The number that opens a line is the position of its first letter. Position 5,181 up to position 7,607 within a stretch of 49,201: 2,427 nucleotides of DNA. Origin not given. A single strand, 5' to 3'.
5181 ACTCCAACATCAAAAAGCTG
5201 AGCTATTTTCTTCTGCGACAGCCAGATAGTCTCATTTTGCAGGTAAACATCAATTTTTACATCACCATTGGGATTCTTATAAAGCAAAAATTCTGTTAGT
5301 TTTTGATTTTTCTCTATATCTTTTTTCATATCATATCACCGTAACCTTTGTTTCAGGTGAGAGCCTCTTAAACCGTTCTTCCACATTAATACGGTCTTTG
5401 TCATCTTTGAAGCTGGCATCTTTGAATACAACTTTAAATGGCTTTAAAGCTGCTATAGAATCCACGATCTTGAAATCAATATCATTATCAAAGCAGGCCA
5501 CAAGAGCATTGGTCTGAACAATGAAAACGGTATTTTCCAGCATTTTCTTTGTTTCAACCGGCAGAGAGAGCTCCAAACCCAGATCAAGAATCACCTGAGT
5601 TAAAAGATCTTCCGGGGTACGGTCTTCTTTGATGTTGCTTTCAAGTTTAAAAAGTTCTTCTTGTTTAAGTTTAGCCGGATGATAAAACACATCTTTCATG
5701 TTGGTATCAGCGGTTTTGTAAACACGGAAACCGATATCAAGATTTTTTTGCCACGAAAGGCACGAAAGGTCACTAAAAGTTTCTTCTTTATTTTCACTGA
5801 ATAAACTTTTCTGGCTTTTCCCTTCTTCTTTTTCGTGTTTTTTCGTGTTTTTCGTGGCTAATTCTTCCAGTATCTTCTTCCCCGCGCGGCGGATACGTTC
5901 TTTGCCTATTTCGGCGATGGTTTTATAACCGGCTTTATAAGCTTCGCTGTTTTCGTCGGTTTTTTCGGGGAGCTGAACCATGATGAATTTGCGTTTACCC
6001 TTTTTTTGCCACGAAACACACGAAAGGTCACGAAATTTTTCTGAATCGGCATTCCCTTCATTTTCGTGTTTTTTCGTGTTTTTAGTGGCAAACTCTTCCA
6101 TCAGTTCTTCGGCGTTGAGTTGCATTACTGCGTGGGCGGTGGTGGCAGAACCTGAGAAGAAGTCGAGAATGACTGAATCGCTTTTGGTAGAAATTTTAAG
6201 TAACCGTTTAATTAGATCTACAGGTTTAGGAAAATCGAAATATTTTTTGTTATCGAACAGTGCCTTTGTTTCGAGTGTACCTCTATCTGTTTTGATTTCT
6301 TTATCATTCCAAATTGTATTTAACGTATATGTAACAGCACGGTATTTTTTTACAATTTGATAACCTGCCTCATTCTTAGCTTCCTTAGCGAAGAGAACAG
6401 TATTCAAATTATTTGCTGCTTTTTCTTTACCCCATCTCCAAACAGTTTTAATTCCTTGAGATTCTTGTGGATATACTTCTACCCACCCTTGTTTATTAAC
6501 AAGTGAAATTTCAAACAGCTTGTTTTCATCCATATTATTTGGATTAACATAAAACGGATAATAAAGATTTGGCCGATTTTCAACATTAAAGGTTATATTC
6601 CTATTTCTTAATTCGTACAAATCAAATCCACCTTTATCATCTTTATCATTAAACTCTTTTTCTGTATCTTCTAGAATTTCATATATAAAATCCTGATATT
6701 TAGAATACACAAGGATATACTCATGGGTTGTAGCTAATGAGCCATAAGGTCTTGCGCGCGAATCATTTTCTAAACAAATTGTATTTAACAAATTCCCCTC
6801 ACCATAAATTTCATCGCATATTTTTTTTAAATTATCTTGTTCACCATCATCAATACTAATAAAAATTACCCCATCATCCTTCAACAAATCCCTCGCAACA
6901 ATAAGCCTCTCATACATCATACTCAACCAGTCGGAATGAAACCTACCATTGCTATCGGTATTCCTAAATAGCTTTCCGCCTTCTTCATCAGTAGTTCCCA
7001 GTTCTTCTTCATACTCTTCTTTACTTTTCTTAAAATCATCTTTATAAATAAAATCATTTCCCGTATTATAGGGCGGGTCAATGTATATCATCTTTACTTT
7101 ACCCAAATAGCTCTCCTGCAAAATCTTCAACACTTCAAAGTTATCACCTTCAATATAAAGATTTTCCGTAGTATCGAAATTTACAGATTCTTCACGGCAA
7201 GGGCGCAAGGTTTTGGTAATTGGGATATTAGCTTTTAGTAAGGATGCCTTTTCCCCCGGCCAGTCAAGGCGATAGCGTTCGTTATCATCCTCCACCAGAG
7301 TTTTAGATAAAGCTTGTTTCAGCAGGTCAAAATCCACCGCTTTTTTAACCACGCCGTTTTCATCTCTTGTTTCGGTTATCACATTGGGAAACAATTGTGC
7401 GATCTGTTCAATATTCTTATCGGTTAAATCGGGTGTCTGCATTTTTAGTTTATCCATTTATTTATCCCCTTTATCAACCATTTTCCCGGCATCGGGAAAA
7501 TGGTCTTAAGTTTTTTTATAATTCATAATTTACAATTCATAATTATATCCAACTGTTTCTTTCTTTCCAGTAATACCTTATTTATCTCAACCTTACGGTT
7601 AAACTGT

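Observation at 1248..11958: Type III-like R-M operon expanded to a two-ATPase cassette: SNF2 helicase + DUF4391 + Mod + Res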

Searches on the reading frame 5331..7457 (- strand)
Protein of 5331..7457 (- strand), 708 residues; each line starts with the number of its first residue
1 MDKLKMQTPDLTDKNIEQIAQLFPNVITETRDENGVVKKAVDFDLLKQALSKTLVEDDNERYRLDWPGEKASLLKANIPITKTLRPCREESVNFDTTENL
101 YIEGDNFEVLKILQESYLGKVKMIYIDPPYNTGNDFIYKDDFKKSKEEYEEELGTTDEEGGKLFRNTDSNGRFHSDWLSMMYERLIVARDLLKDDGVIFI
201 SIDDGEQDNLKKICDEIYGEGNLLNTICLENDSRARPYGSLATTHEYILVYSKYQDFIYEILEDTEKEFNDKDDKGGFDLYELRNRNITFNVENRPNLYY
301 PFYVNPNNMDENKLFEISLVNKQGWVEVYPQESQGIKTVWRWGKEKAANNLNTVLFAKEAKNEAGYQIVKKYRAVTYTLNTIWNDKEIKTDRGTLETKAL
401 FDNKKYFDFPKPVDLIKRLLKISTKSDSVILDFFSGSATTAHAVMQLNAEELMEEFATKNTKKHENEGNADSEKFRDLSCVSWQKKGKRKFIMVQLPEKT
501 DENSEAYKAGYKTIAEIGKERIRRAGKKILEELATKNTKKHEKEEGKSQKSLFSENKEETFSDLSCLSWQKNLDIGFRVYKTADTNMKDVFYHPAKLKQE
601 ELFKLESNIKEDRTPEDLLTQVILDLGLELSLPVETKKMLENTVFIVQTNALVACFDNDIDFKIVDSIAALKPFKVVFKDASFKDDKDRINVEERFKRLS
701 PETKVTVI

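Call 3: search_protein_families(library=pfam, proteins=[window:5331-7457:-], max_evalue=0.01)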
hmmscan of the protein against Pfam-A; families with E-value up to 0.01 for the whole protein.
window:5331-7457:- (708 aa): 1 family
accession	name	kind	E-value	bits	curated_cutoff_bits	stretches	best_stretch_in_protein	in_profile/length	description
PF01555.25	N6_N4_Mtase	-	2.3e-33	116.4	26.7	1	121-449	1-204/221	DNA methylase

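Call 4: search_protein_families(library=padloc, proteins=[window:5331-7457:-], max_evalue=0.01)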
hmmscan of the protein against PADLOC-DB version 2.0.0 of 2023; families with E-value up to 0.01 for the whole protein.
window:5331-7457:- (708 aa): 34 families (the best 25 are shown)
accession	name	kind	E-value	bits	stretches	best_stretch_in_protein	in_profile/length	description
PDLC03634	MTase_III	-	6.9e-213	707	1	1-708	2-621/621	Type III methyltransferase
PDLC03641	MTase_III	-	5.6e-102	340.4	2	15-452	18-436/657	Type III methyltransferase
PDLC03637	MTase_III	-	5.5e-94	313.7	3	12-257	47-267/513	Type III methyltransferase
PDLC03644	MTase_III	-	8.1e-71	237.4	1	65-451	5-370/542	Type III methyltransferase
PDLC03636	MTase_III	-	1.4e-49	167.3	2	171-456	90-393/575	Type III methyltransferase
PDLC03640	MTase_III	-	1.2e-48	164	1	97-450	42-419/654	Type III methyltransferase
PDLC03635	MTase_III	-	1.3e-43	147.7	2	170-448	260-552/708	Type III methyltransferase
PDLC03642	MTase_III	-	5.1e-43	145.5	3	169-253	131-216/528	Type III methyltransferase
PDLC03639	MTase_III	-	5e-38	128.8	2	96-303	85-269/639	Type III methyltransferase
PDLC03354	MTase_II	-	1.3e-31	108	2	58-269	21-228/425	Type II methyltransferase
PDLC03278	MTase_II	-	6.5e-30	102.8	2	174-258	43-126/390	Type II methyltransferase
PDLC03646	MTase_III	-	2.8e-28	96.3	2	173-450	517-812/1057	Type III methyltransferase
PDLC03638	MTase_III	-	8.2e-27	91.9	2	174-444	428-653/816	Type III methyltransferase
PDLC03300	MTase_II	-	1e-24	85.1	2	96-257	9-167/302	Type II methyltransferase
PDLC03645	MTase_III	-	3.9e-22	76.1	2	101-305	142-325/709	Type III methyltransferase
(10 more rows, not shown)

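Call 5: search_protein_families(library=ncbifam, proteins=[window:5331-7457:-], max_evalue=0.01)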
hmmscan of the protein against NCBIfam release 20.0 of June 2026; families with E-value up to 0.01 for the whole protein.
window:5331-7457:- (708 aa): 2 families
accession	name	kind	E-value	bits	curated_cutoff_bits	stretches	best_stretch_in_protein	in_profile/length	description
NF008572.0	PRK11524.1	equivalog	2.7e-09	36.6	292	2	91-149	7-61/294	adenine-specific DNA-methyltransferase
NF050803.1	DnaMtaseCcrMCaul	equivalog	3.2e-08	32.9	830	1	402-450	181-229/350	adenine-specific DNA-methyltransferase CcrM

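Call 101: search_solved_structures(query=window:5331-7457:-, max_evalue=0.001)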
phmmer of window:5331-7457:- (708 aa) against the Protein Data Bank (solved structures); distinct sequences matched with E-value up to 0.001: 3.
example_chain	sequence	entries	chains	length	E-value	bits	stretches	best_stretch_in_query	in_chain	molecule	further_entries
4zcf_A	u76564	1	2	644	2.9e-56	194.5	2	15-257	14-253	Restriction endonuclease EcoP15I, modification subunit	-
6k0w_B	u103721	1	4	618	1.6e-51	178.9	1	46-451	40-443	Adenine specific DNA methyltransferase (Mod)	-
7dsu_A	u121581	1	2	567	1.6e-44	155.7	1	97-459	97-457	Mbo45V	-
